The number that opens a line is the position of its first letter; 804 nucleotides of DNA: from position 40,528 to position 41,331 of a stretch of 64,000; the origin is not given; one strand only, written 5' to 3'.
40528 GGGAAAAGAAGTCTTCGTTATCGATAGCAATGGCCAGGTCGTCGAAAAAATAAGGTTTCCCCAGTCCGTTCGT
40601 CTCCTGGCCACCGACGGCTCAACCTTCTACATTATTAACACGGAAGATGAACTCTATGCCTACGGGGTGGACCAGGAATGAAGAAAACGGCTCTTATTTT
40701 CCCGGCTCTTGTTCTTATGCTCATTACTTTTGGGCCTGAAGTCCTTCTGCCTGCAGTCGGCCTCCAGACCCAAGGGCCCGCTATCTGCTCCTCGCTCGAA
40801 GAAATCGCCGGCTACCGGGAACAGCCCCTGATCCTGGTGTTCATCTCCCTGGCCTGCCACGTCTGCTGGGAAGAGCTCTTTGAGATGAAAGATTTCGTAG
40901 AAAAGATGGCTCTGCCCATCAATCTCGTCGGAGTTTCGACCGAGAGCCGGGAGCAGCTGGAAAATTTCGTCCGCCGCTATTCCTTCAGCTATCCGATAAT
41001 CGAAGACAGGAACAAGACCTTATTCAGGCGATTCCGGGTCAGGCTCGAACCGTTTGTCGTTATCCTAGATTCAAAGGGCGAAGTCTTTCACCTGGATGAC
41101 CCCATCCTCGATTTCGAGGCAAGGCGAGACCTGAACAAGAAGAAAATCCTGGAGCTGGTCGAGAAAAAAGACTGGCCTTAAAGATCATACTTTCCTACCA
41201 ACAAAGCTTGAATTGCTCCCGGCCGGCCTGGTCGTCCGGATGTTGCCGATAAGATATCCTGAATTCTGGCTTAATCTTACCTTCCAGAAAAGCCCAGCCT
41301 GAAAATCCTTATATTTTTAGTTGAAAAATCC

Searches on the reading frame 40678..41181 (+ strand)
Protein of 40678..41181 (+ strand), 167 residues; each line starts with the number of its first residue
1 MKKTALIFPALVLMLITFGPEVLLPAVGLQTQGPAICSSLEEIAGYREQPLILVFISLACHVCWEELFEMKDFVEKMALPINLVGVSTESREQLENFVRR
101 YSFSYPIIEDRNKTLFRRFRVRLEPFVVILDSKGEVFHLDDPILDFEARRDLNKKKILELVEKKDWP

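Call 8: search_protein_families(library=pfam, proteins=[window:40678-41181:+], max_evalue=0.01)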
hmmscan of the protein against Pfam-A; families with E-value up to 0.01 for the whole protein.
window:40678-41181:+ (167 aa): 5 families
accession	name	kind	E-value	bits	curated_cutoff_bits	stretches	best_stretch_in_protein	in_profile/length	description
PF00578.27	AhpC-TSA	-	4.9e-14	52.8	26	1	44-136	21-121/124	AhpC/TSA family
PF13905.12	Thioredoxin_8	-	5.4e-09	36.7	27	1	50-136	3-94/94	Thioredoxin-like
PF08534.16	Redoxin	-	6.6e-08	32.9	26.6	1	48-139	28-131/148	Redoxin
PF13911.12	AhpC-TSA_2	-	0.00011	22.9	27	1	77-122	9-55/114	AhpC/TSA antioxidant enzyme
PF13098.12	Thioredoxin_2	-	0.0028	18.4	27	1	48-136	5-87/104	Thioredoxin-like domain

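Call 9: search_protein_families(library=ncbifam, proteins=[window:40678-41181:+], max_evalue=0.1)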
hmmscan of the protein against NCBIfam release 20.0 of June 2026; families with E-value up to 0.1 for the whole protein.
window:40678-41181:+ (167 aa): 5 families
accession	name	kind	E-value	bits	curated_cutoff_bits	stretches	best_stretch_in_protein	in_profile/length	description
NF040769.1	SelL_rel_redox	subfamily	1.2e-08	34.8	120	1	46-126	21-105/173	SelL-related redox protein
NF041202.1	StoA_CxxC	exception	7.1e-08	32.5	210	1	48-136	52-144/163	endospore biogenesis thiol-disulfide oxidoreductase StoA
NF002854.0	PRK03147.1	subfamily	3.5e-07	30.3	170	1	42-138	56-154/176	thiol-disulfide oxidoreductase ResA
NF006960.0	PRK09437.1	equivalog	0.0051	16.7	140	1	59-121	41-105/156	thioredoxin-dependent thiol peroxidase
NF053650.1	PerredPrxQDein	equivalog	0.0053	16.7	260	1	60-117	34-91/148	thioredoxin-dependent peroxiredoxin PrxQ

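Call 29: search_solved_structures(query=window:40678-41181:+, max_evalue=0.001)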
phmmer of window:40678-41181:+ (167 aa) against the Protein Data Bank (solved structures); distinct sequences matched with E-value up to 0.001: 4.
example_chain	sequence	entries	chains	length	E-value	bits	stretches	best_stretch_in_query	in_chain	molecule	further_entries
2b5x_A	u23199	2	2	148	7.4e-05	25.9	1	47-139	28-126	YkuV protein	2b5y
3erw_A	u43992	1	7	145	0.00017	24.7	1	47-137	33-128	Sporulation thiol-disulfide oxidoreductase A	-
2m72_A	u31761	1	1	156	0.00029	23.9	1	23-142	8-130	Uncharacterized thioredoxin-like protein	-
3ia1_A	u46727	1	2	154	0.00071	22.7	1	48-139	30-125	Thio-disulfide isomerase/thioredoxin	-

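Call 46: find_related_loci(query=A5, collection=genome_contigs, flank=5000)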
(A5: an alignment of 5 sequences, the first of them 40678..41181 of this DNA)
Query A5 (167 aa) in genome_contigs; peptide patterns used: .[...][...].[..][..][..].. (x = any residue, [..] = any of these).
51 stretches matched a pattern; 38 encode a relative of the query (tblastn E <= 1e-3); 38 distinct loci.
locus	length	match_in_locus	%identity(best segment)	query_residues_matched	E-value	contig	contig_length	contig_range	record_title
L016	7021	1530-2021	81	1-164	9e-87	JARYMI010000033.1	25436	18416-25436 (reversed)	MAG: Clostridiales bacterium isolate A05DMB-I-28 NODE_33_length_25436_cov_18.541777, whole genome shotgun sequence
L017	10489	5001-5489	77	1-163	3e-78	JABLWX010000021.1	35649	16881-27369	MAG: Candidatus Aminicenantes bacterium isolate Ch100 contig21, whole genome shotgun sequence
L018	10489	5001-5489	77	1-163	3e-78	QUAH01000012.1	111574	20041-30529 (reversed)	MAG: Candidatus Saccharicenans subterraneus isolate BY38 NODE_185_length_111574_cov_117.37_ID_1478782, whole genome shot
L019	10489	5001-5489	69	1-163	1e-70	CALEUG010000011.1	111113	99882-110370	MAG: uncultured bacterium isolate R1_Bin_MAXBIN__085_1 genome assembly, contig: c_000000217652, whole genome shotgun seq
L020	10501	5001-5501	68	1-167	2e-70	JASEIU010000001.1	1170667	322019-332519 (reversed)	MAG: Candidatus Saccharicenans sp. isolate Yes71-14 NODE_1_length_1170667_cov_69.467931, whole genome shotgun sequence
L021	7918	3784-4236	68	21-167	3e-67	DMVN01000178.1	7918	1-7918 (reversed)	MAG TPA_asm: Acidobacteria bacterium isolate UBA10528 contig_163606, whole genome shotgun sequence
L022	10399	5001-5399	74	28-160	1e-66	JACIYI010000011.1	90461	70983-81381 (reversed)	MAG: Candidatus Aminicenantes bacterium isolate MAG-74 Aminicenantales_C3_bin33_Scaffold_11, whole genome shotgun sequen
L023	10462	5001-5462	50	12-166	3e-47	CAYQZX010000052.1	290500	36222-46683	MAG TPA_asm: uncultured Eubacteriales bacterium isolate SRP231805_co4_123 genome assembly, contig: k141_257571, whole ge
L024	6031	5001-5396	54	29-160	6e-44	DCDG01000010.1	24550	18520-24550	MAG TPA_asm: Candidatus Aminicenantes bacterium UBA1061 UBA1061_contig_1576, whole genome shotgun sequence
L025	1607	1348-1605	77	35-120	5e-44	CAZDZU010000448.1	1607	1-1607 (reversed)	MAG TPA_asm: uncultured Eubacteriales bacterium isolate SRP098346_co1_13 genome assembly, contig: NODE_152564_length_160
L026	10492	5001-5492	49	7-160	4e-42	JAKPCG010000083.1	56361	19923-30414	MAG: Acidobacteriota bacterium isolate JPMR_maxbin.012 k141_951349, whole genome shotgun sequence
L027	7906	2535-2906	54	36-160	4e-42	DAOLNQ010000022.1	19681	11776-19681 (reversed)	MAG TPA_asm: Candidatus Saccharicenans sp. isolate AMR_MDS_4783 NODE_3504_length_19681_cov_45.903190, whole genome shotg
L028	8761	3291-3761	44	1-163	1e-40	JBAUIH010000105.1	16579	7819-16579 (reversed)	MAG: Candidatus Aminicenantales bacterium isolate MFD09513_ilm_asm_bin8 k127_18834, whole genome shotgun sequence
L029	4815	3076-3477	49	32-166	2e-40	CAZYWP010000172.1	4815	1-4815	MAG TPA_asm: uncultured Eubacteriales bacterium isolate binchicken_co376_295 genome assembly, contig: NODE_26172_length_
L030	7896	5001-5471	45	1-163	3e-40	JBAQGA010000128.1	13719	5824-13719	MAG: Candidatus Aminicenantales bacterium isolate MFD06995_ilm_asm_bin14 k127_15803, whole genome shotgun sequence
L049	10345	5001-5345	41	36-151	5e-24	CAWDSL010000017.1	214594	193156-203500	MAG: uncultured bacterium isolate MFD00709.bin.2.117 genome assembly, contig: contig_38223, whole genome shotgun sequenc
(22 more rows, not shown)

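Call 51: search_protein_families(library=ncbifam, proteins=[L049:3904-4917:+], max_evalue=0.01)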
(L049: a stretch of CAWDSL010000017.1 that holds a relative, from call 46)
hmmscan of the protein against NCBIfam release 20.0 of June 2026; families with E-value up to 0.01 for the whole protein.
L049:3904-4917:+ (337 aa): 2 families
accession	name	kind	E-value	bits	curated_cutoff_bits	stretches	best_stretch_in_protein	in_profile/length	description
NF035926.1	scyF_NHL_VPEP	equivalog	4.3e-13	49.2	350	1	68-139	211-283/376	scytonemin biosynthesis PEP-CTERM protein ScyF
NF047780.1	LIC12708_fam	subfamily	0.0048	15.8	150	0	213-247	196-230/391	LIC_12708 family protein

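Call 87: search_solved_structures(query=window:40678-41181:+, max_evalue=5)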
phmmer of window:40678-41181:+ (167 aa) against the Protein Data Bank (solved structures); distinct sequences matched with E-value up to 5: 39.
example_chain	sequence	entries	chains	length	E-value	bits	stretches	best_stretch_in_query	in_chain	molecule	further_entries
2b5x_A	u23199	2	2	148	7.4e-05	25.9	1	47-139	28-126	YkuV protein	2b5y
3erw_A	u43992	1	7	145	0.00017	24.7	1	47-137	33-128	Sporulation thiol-disulfide oxidoreductase A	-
2m72_A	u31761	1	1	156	0.00029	23.9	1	23-142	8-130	Uncharacterized thioredoxin-like protein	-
3ia1_A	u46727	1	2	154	0.00071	22.7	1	48-139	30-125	Thio-disulfide isomerase/thioredoxin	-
5epf_A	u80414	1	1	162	0.0064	19.6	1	48-140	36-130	Peroxiredoxin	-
1st9_A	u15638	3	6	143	0.012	18.7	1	45-137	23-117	Thiol-disulfide oxidoreductase resA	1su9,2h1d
4nmu_A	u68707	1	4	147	0.012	18.7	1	48-137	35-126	Thiol-disulfide oxidoreductase ResA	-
1lu4_A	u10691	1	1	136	0.012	18.7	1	44-142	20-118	SOLUBLE SECRETED ANTIGEN MPT53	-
3kcm_A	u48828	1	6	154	0.013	18.5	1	43-136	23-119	Thioredoxin family protein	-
2f9s_A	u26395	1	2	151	0.013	18.5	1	45-137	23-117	Thiol-disulfide oxidoreductase resA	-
3c73_A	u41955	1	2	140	0.014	18.4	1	46-137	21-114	Thiol-disulfide oxidoreductase resA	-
3c71_A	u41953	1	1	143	0.027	17.5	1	47-137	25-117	Thiol-disulfide oxidoreductase resA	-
2h1b_A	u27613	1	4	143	0.027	17.5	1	47-137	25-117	Thiol-disulfide oxidoreductase resA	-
7djj_A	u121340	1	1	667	0.027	17.5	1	50-137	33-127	Protein SUPPRESSOR OF QUENCHING 1, chloroplastic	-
3hdc_A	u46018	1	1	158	0.05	16.7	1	31-140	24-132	Thioredoxin family protein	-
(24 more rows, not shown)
